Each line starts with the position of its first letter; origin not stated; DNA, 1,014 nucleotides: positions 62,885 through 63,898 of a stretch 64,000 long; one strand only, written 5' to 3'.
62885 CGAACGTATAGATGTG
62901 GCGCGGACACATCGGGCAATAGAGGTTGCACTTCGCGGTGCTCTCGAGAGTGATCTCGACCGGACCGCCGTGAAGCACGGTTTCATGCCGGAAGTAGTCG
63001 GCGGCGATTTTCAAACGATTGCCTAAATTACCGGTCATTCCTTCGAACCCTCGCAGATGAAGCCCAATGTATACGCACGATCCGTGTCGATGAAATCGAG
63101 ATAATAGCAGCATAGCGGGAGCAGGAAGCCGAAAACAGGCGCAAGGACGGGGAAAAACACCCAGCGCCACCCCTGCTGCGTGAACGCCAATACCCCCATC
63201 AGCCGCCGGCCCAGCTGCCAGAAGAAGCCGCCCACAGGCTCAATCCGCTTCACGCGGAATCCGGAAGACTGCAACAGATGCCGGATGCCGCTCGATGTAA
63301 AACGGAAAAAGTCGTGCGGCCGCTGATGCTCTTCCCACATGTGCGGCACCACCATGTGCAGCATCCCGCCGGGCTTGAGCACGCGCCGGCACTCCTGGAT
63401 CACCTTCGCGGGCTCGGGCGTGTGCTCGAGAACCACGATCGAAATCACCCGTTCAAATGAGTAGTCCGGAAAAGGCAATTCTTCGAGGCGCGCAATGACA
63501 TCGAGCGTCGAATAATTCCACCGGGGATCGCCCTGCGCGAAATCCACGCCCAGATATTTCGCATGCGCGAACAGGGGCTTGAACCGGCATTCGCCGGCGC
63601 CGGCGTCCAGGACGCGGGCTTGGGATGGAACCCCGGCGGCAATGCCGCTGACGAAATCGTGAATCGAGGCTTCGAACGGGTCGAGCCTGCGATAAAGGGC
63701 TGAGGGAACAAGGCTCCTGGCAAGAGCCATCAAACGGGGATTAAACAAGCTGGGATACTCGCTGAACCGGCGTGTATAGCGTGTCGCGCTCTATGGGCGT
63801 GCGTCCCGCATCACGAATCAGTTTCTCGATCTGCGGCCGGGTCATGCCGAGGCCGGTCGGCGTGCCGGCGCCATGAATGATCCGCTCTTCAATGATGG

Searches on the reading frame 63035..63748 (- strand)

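Call 78: search_protein_families(library=ncbifam, proteins=[window:63035-63748:-], max_evalue=0.00001)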
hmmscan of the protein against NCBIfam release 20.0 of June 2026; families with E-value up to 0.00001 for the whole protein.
window:63035-63748:- (237 aa): 7 families
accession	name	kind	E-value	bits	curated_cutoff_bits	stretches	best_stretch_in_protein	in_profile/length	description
NF045667.1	MTase_DVU1556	equivalog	7.7e-12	45.1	155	1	38-132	18-119/213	DVU_1556 family methyltransferase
NF047649.1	MTase_UXPK_star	exception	2.7e-08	33.2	460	1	85-131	134-180/283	methyltransferase/UXPK-star double selenoprotein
NF041537.1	ArsM_AhpD_UU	exception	4.3e-07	29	510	1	89-131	137-179/345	arsenite methyltransferase/AhpD domain selenoprotein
NF008823.0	PRK11873.1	subfamily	1.1e-06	28.4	263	1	87-131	136-180/272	arsenite methyltransferase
NF045823.1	PthPhpthDimycoMt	equivalog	1.5e-06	27.5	300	1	76-131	109-165/256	phthiotriol/phenolphthiotriol dimycocerosates methyltransferase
NF041536.1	ArsM_DUF2284_UU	exception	1.9e-06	26.5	575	1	87-134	135-182/459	arsenite methyltransferase/DUF2284 domain selenoprotein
TIGR02072.1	BioC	equivalog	2.4e-06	27.6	184.95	1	42-132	34-132/244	malonyl-ACP O-methyltransferase BioC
